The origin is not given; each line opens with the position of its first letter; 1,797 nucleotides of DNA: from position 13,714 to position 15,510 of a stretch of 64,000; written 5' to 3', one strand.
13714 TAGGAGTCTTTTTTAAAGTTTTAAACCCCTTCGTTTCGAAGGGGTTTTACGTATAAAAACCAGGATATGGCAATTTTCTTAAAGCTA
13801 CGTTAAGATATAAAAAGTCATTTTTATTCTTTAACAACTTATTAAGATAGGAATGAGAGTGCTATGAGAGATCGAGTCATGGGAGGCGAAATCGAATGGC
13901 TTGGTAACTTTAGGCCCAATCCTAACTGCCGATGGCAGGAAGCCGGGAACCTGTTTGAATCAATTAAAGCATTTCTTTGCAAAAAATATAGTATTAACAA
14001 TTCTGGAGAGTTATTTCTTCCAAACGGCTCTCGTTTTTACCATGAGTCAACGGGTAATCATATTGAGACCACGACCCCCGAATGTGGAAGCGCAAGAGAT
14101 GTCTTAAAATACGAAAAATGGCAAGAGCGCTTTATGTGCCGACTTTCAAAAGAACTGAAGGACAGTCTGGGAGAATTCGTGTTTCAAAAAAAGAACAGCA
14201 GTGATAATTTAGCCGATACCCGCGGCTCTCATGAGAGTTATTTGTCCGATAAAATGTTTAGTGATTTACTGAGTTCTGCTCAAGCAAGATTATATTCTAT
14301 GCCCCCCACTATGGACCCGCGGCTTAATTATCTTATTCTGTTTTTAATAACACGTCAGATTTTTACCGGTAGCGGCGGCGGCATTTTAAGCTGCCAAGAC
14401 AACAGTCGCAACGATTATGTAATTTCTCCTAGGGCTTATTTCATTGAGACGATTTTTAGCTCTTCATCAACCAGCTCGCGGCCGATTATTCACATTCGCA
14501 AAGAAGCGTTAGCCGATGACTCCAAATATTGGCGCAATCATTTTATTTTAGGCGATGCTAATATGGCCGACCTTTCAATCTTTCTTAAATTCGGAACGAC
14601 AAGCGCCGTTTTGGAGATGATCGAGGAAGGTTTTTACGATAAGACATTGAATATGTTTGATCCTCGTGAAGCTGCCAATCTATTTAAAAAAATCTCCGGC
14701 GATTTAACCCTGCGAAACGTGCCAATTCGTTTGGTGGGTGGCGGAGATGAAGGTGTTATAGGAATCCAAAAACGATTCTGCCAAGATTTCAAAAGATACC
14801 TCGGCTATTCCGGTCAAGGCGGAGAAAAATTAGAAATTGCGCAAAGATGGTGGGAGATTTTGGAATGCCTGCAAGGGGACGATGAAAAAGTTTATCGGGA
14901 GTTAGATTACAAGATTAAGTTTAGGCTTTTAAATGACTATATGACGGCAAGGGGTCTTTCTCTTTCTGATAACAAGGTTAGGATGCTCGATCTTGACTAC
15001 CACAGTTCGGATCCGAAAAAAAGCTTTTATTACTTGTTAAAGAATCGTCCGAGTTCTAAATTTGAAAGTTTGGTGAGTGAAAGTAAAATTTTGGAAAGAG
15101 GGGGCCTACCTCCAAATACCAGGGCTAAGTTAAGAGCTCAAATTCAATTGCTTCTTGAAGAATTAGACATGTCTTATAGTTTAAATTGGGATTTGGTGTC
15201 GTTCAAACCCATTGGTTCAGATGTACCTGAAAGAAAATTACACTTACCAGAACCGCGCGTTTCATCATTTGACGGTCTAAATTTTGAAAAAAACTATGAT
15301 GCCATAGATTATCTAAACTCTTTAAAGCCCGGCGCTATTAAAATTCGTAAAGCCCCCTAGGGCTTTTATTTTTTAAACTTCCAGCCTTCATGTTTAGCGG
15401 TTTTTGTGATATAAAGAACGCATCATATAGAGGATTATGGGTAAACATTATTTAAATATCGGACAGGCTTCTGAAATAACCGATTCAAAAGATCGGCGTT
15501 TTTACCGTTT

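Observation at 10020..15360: Orphan pupylation-like module: Mpa/ARC ATPase ending in GQYL plus two PafA/Dop paralogs, with no Pup/UBact or proteasome genes visible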

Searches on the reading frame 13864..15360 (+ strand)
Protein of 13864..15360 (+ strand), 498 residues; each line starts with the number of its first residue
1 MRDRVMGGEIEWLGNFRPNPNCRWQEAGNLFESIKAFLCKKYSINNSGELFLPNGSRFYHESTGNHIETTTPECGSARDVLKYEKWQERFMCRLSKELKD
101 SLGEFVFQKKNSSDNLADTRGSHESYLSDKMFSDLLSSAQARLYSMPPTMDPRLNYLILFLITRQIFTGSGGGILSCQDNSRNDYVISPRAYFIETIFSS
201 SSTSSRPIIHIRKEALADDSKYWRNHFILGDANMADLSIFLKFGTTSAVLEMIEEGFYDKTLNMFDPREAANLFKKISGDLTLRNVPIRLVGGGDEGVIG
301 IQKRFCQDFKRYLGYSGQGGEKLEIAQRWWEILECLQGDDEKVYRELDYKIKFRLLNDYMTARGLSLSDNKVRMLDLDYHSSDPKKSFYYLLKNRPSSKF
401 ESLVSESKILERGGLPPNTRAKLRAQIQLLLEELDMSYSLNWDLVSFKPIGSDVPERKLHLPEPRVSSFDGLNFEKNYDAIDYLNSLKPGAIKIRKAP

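Call 4: search_protein_families(library=pfam, proteins=[window:13864-15360:+], max_evalue=0.01)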
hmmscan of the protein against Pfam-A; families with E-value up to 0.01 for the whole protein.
window:13864-15360:+ (498 aa): 1 family
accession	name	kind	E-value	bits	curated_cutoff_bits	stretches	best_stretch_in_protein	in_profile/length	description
PF03136.20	Pup_ligase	-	1.4e-80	271.9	25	1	48-445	69-440/441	Pup-ligase protein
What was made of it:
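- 13864..15360 (+): lig2: Pup-ligase-family paralog, 498 aa. PafA-like N-terminal spacing with no Dop-loop; keeps E-x-E, H-E, TRQ, RPxxxxRxE and GDANM motifs; has Glu where PafA and Dop have the catalytic Asp. Likely the Pup ligase (inferred). Its last six codons are new sequence created by the deletion. PF03136 271.9 bits (call 4).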

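Call 5: search_protein_families(library=ncbifam, proteins=[window:13864-15360:+], max_evalue=0.01)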
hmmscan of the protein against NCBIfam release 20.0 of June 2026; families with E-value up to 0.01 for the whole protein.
window:13864-15360:+ (498 aa): 2 families
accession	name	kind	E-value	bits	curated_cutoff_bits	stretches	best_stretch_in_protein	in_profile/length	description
TIGR03686.1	pupylate_PafA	equivalog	1.7e-63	214.9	551.3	1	44-443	38-425/457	Pup--protein ligase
TIGR03688.1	depupylase_Dop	equivalog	5.6e-61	206.8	492.3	1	49-448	82-456/485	depupylase/deamidase Dop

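Call 14: find_homologous_proteins(query=window:13864-15360:+)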
Query window:13864-15360:+ (498 aa): 52 proteins with E <= 0.001 among 7940 candidates.
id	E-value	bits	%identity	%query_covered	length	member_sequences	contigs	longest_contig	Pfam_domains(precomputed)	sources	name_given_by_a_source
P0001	0.0e+0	1145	100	100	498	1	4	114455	PF03136.21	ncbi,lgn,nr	ncbi:MAG: proteasome accessory factor PafA2 family protein [Parcubacteria group bacterium]|nr:protea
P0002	1.2e-233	795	72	99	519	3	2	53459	PF03136.21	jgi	-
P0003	5.9e-188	644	61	99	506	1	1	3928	PF03136.21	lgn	-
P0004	4.2e-159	549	53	99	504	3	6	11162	PF03136.21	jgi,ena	-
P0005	1.8e-156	540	50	99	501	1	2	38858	PF03136.21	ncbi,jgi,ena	-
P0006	3.8e-153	529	52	99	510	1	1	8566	PF03136.21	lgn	-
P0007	3.5e-152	526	52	99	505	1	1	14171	PF03136.21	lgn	-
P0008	3.5e-150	519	50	99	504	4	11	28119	PF03136.21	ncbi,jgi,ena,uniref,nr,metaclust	ncbi:hypothetical protein A2567_00580 [Candidatus Azambacteria bacterium RIFOXYD1_FULL_42_11]|uniref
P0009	9.5e-150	518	50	99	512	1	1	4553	PF03136.21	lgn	-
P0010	9.9e-150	518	51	99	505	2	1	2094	PF03136.21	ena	-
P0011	2.8e-146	507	50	99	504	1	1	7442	PF03136.21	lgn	-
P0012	2.9e-146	506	51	98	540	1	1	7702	PF03136.21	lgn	-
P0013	2.8e-144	500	48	99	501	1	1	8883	PF03136.21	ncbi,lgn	-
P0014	1.5e-143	498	49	99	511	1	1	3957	PF03136.21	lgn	-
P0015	5.6e-143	496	49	99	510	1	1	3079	PF03136.21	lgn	-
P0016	1.2e-141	491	49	99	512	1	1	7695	PF03136.21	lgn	-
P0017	1.5e-141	491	47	99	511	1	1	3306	PF03136.21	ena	-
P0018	5.8e-141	489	49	99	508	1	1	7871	PF03136.21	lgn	-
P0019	6.0e-141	489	48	99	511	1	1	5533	PF03136.21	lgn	-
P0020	1.1e-140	488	48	99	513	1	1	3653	PF03136.21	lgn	-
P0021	1.9e-140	487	47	99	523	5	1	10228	PF03136.21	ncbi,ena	-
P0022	2.6e-140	487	49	99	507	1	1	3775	PF03136.21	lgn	-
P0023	3.6e-140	486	48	99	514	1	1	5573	PF03136.21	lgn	-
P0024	3.4e-137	477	48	99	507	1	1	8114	PF03136.21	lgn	-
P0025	8.2e-128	446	45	98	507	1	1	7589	PF03136.21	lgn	-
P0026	1.3e-75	273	37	90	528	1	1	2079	PF03136.21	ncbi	-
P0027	1.1e-71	260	35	98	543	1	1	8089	PF03136.21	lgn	-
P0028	9.2e-70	254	35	96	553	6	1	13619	PF03136.21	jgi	-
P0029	1.4e-68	250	35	98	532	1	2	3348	PF03136.21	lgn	-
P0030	2.3e-67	246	36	90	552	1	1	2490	PF03136.21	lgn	-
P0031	3.3e-38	150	30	80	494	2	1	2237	PF03136.21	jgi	jgi:proteasome accessory factor PafA2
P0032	2.3e-36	144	29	89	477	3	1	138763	PF03136.21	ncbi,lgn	-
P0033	6.4e-36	143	31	86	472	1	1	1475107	PF03136.21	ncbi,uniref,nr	ncbi:Pup--protein ligase [Corynebacterium pacaense]|uniref:Pup--protein ligase n=1 Tax=Corynebacteri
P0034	2.1e-34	138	29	79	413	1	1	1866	PF03136.21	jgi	jgi:proteasome accessory factor A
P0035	2.4e-34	137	30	88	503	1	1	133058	PF03136.21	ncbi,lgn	ncbi:MAG: depupylase/deamidase Dop [Acidimicrobiales bacterium]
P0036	3.0e-33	134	33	76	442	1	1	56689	PF03136.21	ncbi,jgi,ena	-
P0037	5.6e-33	133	29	88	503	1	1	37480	PF03136.21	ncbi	ncbi:MAG: depupylase/deamidase Dop [Acidimicrobiales bacterium]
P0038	1.6e-32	131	30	86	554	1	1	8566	PF03136.21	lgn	-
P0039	8.4e-32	129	29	80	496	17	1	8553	PF03136.21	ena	-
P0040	2.9e-31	127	31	76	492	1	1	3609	PF03136.21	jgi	jgi:proteasome accessory factor A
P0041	2.8e-29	121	28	88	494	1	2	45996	PF03136.21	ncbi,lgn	-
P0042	1.9e-28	118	27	91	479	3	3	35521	PF03136.21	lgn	-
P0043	3.0e-22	97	29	54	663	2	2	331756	PF03136.21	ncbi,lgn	-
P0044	2.5e-21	94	27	75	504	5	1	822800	PF03136.21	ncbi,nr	ncbi:proteasome accessory factor PafA2 [Ornithinimicrobium sp. Arc0846-15]|nr:proteasome accessory f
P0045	3.2e-21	94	30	77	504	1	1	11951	PF03136.21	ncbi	-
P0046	5.9e-21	93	31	43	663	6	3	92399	PF03136.21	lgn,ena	-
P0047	1.7e-20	92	27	47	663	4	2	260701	PF03136.21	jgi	jgi:hypothetical protein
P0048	2.5e-20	91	28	76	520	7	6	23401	PF03136.21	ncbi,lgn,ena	-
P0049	7.7e-20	89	26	80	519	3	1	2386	PF03136.21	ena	-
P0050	1.6e-19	88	25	84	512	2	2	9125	PF03136.21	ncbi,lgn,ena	-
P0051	2.2e-18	85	30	62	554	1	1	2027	PF03136.21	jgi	jgi:hypothetical protein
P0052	4.8e-17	80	29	76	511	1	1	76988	PF03136.21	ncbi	-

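Call 15: find_encoding_contigs(protein=P0002, flank=10000, max_places=2)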
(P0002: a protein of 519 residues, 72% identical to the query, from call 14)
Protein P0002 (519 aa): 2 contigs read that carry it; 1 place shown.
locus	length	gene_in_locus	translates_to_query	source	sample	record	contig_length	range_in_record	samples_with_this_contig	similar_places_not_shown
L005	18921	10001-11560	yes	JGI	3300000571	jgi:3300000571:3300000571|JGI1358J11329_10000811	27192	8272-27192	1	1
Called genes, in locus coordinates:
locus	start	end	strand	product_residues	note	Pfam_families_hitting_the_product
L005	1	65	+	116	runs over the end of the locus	PF18895:T4SS_pilin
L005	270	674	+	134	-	-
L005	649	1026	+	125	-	-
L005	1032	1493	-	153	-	PF00011:HSP20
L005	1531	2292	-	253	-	PF13367:PrsW-protease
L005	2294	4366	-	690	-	PF00133:tRNA-synt_1, PF01406:tRNA-synt_1e (faint), PF09334:tRNA-synt_1g, PF13603:tRNA-synt_1_2 (weak), PF09334:tRNA-synt_1g, PF00133:tRNA-synt_1, PF08264:Anticodon_1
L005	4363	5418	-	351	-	PF00814:TsaD, PF22521:HypF_C_2 (weak)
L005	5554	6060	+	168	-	-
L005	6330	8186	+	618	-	PF13191:AAA_16 (faint), PF16450:Prot_ATP_ID_OB_C (faint), PF17758:Prot_ATP_ID_OB_N, PF01637:ATPase_2 (faint), PF00004:AAA, PF07728:AAA_5 (weak)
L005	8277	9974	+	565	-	PF03136:Pup_ligase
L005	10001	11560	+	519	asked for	PF03136:Pup_ligase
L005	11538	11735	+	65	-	PF05639:Pup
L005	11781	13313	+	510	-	-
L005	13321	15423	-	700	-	PF17191:RecG_wedge, PF01336:tRNA_anti-codon (weak), PF07517:SecA_DEAD (weak), PF00270:DEAD, PF04851:ResIII, PF00271:Helicase_C, PF22590:Cas3-like_C_2, PF19833:RecG_dom3_C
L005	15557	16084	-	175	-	-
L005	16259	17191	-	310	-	PF02661:Fic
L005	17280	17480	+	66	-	-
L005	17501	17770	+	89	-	-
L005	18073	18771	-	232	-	-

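Call 16: find_encoding_contigs(protein=P0008, flank=10000, max_places=2)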
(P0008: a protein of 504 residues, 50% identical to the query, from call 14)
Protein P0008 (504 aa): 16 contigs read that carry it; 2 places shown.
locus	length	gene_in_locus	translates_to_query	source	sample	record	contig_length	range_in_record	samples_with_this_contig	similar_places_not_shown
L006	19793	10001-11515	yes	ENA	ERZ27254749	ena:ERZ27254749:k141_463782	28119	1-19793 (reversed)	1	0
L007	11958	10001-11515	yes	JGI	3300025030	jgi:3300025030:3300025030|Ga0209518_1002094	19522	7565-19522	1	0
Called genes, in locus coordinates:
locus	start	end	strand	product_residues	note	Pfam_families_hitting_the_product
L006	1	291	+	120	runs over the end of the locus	PF18895:T4SS_pilin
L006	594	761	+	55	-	-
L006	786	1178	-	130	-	PF00011:HSP20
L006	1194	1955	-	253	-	PF13367:PrsW-protease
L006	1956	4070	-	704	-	PF00133:tRNA-synt_1, PF09334:tRNA-synt_1g, PF13603:tRNA-synt_1_2, PF09334:tRNA-synt_1g, PF00133:tRNA-synt_1, PF08264:Anticodon_1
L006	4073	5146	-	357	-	PF00814:TsaD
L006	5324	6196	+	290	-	PF01619:Pro_dh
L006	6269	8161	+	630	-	PF13191:AAA_16 (faint), PF13401:AAA_22 (faint), PF24883:NPHP3_N (faint), PF17758:Prot_ATP_ID_OB_N, PF16450:Prot_ATP_ID_OB_C, PF00004:AAA, PF00910:RNA_helicase (faint), PF01637:ATPase_2 (faint), +1 more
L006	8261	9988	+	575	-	PF03136:Pup_ligase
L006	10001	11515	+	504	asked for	PF03136:Pup_ligase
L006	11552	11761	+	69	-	-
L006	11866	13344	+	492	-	PF03136:Pup_ligase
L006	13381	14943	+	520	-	-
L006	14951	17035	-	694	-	PF17191:RecG_wedge, PF01336:tRNA_anti-codon (weak), PF00270:DEAD, PF04851:ResIII, PF07517:SecA_DEAD (weak), PF00271:Helicase_C, PF22590:Cas3-like_C_2 (weak), PF19833:RecG_dom3_C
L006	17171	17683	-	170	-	-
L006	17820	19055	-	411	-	PF00404:Dockerin_1 (weak)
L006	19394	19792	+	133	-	?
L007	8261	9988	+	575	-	PF03136:Pup_ligase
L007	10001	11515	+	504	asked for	PF03136:Pup_ligase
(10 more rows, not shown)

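Call 17: find_encoding_contigs(protein=P0005, flank=10000, max_places=2)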
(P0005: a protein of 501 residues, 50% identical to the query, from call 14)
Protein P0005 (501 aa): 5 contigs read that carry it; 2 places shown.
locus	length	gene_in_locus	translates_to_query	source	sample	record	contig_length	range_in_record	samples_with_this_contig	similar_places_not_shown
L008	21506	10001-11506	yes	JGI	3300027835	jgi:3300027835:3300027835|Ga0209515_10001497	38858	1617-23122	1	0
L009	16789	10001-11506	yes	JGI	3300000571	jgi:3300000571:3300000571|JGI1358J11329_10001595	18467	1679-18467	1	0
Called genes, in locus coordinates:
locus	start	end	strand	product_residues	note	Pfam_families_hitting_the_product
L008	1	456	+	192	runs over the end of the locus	-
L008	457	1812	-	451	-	PF00239:Resolvase, PF07508:Recombinase, PF13408:Zn_ribbon_recom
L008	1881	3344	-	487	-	PF17289:Terminase_6C (weak)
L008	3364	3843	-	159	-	PF13022:HTH_Tnp_1_2 (weak)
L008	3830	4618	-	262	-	PF01555:N6_N4_Mtase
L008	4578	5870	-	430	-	PF01555:N6_N4_Mtase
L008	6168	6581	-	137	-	-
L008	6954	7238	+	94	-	-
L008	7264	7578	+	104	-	-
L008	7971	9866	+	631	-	PF17758:Prot_ATP_ID_OB_N (weak), PF16450:Prot_ATP_ID_OB_C (faint), PF00004:AAA, PF01637:ATPase_2 (faint), PF07728:AAA_5 (weak), PF13191:AAA_16 (faint)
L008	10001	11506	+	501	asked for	PF03136:Pup_ligase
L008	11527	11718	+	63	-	PF05639:Pup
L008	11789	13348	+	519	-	-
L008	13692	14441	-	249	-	-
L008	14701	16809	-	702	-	PF17191:RecG_wedge, PF01336:tRNA_anti-codon (faint), PF04851:ResIII, PF07517:SecA_DEAD (weak), PF00270:DEAD, PF00271:Helicase_C, PF22590:Cas3-like_C_2 (weak), PF19833:RecG_dom3_C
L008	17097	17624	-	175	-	-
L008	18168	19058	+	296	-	PF13248:Zn_ribbon_3 (weak)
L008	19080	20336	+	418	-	PF00089:Trypsin, PF13365:Trypsin_2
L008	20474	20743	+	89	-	PF04542:Sigma70_r2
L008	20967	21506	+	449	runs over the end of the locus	PF02195:ParB_N, PF01555:N6_N4_Mtase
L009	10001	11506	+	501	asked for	PF03136:Pup_ligase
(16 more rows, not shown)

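Call 18: find_encoding_contigs(protein=P0028, flank=10000, max_places=2)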
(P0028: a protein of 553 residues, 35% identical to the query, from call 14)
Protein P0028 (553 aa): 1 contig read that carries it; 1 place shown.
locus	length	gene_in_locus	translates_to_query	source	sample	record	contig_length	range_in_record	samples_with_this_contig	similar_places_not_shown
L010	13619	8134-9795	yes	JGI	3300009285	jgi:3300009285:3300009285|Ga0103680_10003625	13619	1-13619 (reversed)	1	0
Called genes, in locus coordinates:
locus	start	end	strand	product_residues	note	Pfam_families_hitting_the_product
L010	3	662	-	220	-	?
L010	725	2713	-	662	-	PF00814:TsaD, PF00133:tRNA-synt_1, PF09334:tRNA-synt_1g, PF08264:Anticodon_1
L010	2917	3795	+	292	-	PF01619:Pro_dh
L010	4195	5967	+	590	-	PF17758:Prot_ATP_ID_OB_N, PF00004:AAA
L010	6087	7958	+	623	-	PF03136:Pup_ligase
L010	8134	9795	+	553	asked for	PF03136:Pup_ligase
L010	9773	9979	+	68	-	-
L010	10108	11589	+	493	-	PF03136:Pup_ligase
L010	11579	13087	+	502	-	PF03136:Pup_ligase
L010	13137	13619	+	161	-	?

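Call 23: find_encoding_contigs(protein=P0001, flank=10000, max_places=6)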
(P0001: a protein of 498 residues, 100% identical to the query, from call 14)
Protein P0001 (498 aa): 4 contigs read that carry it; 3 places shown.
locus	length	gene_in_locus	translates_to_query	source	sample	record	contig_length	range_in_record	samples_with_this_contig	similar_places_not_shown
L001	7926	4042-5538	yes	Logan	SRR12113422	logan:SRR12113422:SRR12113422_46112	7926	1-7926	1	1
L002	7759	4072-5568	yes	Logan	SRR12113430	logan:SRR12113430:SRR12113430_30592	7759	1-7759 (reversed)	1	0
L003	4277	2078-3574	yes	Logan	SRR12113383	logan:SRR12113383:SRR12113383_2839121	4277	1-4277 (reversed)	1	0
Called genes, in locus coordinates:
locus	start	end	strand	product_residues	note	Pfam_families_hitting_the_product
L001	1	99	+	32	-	?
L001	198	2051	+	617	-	PF13191:AAA_16 (faint), PF13401:AAA_22 (faint), PF01637:ATPase_2 (faint), PF16450:Prot_ATP_ID_OB_C (faint), PF17758:Prot_ATP_ID_OB_N (weak), PF00004:AAA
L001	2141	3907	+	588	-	PF03136:Pup_ligase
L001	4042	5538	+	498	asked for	PF03136:Pup_ligase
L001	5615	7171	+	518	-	-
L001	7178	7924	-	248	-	?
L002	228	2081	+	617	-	PF13191:AAA_16 (faint), PF13401:AAA_22 (faint), PF01637:ATPase_2 (faint), PF16450:Prot_ATP_ID_OB_C (faint), PF17758:Prot_ATP_ID_OB_N (weak), PF00004:AAA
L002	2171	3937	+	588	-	PF03136:Pup_ligase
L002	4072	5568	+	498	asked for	PF03136:Pup_ligase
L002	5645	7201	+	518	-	-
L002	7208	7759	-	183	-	?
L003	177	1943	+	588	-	PF03136:Pup_ligase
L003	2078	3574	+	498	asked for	PF03136:Pup_ligase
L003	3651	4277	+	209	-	?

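Call 28: search_solved_structures(query=window:13864-15360:+, show_alignments=2)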
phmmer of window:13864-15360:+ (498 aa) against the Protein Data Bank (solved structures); distinct sequences matched with E-value up to 0.001: 5.
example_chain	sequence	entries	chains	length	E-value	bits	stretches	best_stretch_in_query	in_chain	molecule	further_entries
5lrt_A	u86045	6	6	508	1.3e-43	153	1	50-457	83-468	Depupylase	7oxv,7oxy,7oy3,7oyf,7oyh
4b0r_A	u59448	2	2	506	1.3e-43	153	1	50-457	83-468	DEAMIDASE-DEPUPYLASE DOP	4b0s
4b0t_A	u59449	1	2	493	4e-38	134.9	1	38-442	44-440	PUP--PROTEIN LIGASE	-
4bjr_A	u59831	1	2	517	5.3e-38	134.5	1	38-442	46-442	PUP--PROTEIN LIGASE, PROKARYOTIC UBIQUITIN-LIKE PROTEIN PUP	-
9cku_G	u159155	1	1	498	1.5e-35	126.4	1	48-453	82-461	Pup deamidase/depupylase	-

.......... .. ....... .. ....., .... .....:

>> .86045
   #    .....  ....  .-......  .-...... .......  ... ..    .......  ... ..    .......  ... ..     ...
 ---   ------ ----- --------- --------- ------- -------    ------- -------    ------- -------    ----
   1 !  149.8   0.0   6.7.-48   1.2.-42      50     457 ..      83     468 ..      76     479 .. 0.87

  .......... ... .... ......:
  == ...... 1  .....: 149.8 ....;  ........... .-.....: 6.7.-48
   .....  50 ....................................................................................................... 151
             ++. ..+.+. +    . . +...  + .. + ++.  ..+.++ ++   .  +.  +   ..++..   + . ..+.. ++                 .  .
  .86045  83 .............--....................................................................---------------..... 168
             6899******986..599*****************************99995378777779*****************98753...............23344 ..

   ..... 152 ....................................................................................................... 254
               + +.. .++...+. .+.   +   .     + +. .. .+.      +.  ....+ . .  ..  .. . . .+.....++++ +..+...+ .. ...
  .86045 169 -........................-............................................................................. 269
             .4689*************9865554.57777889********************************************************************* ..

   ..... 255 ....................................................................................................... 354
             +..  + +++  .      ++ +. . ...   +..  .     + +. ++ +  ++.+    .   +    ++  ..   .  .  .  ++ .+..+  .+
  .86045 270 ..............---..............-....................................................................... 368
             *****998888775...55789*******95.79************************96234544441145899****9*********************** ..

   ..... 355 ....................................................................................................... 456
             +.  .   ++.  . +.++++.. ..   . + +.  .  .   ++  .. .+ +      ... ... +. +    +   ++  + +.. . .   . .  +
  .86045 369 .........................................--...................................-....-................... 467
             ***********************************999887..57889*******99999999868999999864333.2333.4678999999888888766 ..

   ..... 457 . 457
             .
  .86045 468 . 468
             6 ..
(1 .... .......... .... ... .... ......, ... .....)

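Call 34: find_related_loci(query=A2, collection=genome_contigs, flank=10000)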
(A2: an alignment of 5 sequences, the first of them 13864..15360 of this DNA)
Query A2 (498 aa) in genome_contigs; peptide patterns used: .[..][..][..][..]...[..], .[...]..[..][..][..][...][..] (x = any residue, [..] = any of these).
231 stretches matched a pattern; 1 encode a relative of the query (tblastn E <= 1e-3); 1 distinct loci.
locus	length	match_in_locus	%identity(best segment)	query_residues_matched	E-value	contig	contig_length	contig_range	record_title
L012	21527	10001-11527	35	4-481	7e-78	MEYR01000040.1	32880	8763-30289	MAG: Candidatus Azambacteria bacterium RIFCSPLOWO2_01_FULL_44_84 rifcsplowo2_01_scaffold_9699, whole genome shotgun sequ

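Call 35: find_related_loci(query=A2, collection=metagenome_contigs, flank=10000)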
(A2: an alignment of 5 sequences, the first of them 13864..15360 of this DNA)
Query A2 (498 aa) in metagenome_contigs; peptide patterns used: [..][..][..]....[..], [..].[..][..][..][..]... (x = any residue, [..] = any of these).
600 stretches matched a pattern (row limit reached: there are more); 8 encode a relative of the query (tblastn E <= 1e-3); 8 distinct loci.
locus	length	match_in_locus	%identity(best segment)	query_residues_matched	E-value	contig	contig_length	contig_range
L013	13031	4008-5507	72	1-495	0e+0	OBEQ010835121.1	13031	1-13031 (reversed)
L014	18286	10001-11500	72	1-495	0e+0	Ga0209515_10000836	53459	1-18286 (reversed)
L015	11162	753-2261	53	1-494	3e-166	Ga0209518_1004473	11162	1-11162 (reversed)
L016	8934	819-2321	50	1-492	5e-157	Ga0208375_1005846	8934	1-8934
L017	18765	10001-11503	50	1-492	4e-157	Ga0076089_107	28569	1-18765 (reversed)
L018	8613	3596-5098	50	1-492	5e-157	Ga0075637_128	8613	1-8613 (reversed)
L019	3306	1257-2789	47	1-494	7e-157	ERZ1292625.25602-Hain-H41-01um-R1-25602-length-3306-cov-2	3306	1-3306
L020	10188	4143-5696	47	1-491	7e-148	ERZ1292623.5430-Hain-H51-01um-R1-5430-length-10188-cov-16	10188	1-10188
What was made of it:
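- Tried and rejected: The census therefore had to rely on the metagenome scan and on contig look-ups (calls 34, 35).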
